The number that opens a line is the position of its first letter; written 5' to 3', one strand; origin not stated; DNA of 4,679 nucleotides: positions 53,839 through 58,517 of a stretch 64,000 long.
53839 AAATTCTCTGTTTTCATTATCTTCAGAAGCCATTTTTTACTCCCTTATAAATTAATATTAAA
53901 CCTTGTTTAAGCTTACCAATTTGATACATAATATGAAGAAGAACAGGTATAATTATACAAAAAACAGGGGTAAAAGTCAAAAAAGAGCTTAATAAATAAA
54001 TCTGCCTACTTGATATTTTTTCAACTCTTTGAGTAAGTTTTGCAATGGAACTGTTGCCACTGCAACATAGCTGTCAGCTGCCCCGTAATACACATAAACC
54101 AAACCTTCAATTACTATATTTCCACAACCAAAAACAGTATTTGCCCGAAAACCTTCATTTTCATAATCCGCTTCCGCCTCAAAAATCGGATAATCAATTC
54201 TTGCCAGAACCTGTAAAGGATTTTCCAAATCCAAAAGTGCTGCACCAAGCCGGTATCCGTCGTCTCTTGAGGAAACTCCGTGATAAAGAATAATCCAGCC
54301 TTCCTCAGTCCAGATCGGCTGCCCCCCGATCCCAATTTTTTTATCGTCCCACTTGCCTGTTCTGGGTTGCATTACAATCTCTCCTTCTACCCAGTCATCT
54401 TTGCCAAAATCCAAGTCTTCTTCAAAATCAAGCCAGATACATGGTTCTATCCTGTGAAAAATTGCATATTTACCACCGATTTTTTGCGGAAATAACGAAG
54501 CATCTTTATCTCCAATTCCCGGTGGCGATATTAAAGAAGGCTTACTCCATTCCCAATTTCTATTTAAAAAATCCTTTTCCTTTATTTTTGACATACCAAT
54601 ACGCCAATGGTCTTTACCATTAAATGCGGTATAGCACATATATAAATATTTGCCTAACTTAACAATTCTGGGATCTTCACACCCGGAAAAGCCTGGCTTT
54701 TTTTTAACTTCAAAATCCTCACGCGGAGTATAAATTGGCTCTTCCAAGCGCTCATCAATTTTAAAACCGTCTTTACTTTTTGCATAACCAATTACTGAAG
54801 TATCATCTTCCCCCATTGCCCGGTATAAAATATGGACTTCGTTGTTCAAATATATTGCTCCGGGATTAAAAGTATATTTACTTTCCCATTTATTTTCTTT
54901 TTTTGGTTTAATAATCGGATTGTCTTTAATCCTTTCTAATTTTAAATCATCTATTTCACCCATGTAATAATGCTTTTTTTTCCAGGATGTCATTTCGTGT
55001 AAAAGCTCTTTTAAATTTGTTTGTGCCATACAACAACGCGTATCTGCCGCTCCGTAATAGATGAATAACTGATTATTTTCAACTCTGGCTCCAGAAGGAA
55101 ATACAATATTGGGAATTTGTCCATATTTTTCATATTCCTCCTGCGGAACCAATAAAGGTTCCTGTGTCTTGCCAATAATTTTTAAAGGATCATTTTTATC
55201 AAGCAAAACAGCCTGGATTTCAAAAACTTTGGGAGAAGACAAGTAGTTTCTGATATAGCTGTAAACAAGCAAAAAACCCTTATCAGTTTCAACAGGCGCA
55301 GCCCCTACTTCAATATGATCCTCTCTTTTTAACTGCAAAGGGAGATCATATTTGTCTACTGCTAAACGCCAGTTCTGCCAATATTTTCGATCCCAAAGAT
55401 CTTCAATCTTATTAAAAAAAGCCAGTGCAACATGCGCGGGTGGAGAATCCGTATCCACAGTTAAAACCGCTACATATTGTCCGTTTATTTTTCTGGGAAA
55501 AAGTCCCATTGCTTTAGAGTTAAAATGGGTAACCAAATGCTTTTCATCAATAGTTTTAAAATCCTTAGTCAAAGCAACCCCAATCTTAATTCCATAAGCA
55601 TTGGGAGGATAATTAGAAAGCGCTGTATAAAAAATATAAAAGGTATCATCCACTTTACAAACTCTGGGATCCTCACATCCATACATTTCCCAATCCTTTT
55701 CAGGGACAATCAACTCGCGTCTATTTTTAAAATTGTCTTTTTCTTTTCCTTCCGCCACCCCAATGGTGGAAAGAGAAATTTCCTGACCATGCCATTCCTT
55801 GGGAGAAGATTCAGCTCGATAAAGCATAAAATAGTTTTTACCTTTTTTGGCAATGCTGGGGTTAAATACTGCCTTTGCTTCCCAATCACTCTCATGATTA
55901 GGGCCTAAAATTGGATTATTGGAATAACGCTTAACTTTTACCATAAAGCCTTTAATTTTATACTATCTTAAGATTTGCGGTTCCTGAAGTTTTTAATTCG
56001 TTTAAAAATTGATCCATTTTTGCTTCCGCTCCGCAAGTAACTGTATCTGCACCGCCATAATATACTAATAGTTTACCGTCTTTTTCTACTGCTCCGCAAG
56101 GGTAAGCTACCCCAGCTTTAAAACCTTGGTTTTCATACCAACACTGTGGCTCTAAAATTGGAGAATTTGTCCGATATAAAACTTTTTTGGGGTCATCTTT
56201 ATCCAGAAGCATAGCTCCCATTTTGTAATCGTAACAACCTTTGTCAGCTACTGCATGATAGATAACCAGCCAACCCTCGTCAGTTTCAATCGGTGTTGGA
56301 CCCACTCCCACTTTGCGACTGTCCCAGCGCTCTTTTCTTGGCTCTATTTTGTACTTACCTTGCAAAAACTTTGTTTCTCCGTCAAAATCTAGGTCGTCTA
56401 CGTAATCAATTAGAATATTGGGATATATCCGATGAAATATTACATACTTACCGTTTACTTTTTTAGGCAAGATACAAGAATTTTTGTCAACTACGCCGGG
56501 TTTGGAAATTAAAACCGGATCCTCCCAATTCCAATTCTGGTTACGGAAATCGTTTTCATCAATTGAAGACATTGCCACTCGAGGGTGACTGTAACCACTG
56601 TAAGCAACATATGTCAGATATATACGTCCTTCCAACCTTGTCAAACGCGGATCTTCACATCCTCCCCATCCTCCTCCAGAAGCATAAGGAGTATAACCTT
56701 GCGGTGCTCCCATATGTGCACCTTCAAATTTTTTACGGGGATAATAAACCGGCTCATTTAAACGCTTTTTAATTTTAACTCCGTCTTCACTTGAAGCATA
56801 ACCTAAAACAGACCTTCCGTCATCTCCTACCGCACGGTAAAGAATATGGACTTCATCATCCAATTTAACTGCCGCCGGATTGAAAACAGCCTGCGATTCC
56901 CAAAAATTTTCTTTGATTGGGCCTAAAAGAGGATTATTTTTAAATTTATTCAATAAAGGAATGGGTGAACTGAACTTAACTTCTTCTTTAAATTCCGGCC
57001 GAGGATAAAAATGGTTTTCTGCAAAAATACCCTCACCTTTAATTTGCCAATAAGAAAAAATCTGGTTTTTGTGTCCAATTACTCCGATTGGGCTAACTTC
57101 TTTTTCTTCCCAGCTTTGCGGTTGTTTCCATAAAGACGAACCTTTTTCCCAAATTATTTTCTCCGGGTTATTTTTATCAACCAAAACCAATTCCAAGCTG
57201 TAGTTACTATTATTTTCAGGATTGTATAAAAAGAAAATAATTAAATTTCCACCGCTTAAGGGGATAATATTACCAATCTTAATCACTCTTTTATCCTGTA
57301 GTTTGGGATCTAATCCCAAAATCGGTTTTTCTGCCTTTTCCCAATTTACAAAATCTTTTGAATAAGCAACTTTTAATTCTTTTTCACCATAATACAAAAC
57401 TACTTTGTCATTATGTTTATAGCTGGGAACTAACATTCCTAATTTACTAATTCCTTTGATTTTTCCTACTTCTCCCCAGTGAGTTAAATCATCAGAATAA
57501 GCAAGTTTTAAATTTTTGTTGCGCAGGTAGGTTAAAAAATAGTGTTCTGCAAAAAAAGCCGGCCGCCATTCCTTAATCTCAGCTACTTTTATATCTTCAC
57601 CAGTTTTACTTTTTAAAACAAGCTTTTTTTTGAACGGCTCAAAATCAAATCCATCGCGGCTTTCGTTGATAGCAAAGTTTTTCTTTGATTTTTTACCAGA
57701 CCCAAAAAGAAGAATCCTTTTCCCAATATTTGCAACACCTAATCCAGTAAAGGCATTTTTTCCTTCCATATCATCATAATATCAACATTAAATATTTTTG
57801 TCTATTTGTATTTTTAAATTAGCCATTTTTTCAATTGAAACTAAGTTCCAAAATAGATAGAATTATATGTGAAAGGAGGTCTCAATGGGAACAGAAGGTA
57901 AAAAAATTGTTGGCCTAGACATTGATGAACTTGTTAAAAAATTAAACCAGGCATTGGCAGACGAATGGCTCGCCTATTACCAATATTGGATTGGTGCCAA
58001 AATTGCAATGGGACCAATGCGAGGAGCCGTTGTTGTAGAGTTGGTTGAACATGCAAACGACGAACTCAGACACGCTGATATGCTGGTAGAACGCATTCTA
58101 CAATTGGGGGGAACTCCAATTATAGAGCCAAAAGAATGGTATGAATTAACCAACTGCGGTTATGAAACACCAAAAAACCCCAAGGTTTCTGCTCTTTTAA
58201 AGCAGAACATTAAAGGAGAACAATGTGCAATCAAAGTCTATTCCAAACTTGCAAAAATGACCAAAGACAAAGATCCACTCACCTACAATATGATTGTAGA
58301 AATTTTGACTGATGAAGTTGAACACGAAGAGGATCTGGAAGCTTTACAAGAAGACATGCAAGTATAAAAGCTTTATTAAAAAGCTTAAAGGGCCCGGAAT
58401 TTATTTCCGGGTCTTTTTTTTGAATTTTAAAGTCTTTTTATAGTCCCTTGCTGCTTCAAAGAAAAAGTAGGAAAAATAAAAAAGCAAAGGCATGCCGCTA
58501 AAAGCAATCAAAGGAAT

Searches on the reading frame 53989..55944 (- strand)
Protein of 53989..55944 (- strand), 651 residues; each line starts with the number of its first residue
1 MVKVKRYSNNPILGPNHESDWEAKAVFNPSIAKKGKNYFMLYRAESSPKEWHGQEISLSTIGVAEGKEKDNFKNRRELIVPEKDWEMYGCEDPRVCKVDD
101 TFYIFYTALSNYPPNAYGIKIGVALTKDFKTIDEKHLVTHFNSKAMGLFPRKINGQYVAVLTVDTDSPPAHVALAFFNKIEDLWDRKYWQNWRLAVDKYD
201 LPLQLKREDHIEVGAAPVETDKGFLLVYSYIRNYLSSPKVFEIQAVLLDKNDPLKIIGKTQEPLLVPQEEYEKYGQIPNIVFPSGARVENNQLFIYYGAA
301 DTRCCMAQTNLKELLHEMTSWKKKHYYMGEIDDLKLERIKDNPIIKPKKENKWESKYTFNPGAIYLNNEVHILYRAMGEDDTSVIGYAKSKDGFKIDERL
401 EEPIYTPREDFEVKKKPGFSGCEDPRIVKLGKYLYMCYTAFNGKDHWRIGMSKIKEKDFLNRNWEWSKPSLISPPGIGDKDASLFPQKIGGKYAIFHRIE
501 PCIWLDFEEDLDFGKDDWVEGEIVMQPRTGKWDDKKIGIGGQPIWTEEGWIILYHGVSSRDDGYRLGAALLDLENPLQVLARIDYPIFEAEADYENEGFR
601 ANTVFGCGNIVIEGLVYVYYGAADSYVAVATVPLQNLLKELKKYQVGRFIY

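Call 81: search_protein_families(library=pfam, proteins=[window:53989-55944:-], max_evalue=0.0001)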
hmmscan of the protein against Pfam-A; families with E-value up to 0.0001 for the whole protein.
window:53989-55944:- (651 aa): 1 family
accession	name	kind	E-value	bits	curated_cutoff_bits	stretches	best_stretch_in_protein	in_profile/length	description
PF04041.19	Glyco_hydro_130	-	2.8e-103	345.6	26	2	336-642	2-319/320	beta-1,4-mannooligosaccharide phosphorylase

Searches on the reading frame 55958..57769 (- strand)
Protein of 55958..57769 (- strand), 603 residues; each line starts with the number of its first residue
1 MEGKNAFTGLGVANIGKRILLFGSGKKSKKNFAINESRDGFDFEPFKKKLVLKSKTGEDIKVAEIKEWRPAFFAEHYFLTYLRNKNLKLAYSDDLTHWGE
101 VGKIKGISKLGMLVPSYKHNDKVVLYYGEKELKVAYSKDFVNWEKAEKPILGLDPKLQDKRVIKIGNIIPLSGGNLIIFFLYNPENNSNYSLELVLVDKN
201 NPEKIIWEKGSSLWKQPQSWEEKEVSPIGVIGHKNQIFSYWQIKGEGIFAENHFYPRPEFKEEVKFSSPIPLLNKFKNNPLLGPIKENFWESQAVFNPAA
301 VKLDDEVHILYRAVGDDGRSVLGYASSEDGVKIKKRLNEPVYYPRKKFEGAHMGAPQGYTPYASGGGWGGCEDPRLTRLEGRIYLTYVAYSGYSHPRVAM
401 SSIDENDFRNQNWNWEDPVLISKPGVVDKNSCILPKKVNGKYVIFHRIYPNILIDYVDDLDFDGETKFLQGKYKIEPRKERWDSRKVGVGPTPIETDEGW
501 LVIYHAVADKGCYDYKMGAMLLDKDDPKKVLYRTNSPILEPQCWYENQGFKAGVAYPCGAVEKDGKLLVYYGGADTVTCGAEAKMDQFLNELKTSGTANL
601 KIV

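Call 88: search_protein_families(library=pfam, proteins=[window:55958-57769:-], max_evalue=0.001)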
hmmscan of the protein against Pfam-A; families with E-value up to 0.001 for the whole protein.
window:55958-57769:- (603 aa): 1 family
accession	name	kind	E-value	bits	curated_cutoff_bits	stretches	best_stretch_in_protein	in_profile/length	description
PF04041.19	Glyco_hydro_130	-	1.9e-57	195.1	26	2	291-592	31-318/320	beta-1,4-mannooligosaccharide phosphorylase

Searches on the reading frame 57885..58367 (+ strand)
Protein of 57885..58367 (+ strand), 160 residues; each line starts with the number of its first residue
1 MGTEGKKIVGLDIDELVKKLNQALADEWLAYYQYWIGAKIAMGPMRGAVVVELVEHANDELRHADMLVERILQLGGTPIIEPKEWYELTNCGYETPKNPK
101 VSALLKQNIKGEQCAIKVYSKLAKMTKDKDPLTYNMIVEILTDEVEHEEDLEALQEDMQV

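Call 88: search_protein_families(library=pfam, proteins=[window:57885-58367:+], max_evalue=0.001)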
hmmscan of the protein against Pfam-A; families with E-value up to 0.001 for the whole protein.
window:57885-58367:+ (160 aa): 3 families
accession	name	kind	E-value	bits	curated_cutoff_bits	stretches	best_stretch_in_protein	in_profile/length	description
PF00210.30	Ferritin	-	8.2e-29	100.8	24.5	1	18-158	2-139/142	Ferritin-like domain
PF02915.23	Rubrerythrin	-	1.5e-06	29.1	22.8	1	20-154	3-136/137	Rubrerythrin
PF03232.19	COQ7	-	0.00043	20.4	23.5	0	101-159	3-60/169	Ubiquinone biosynthesis protein COQ7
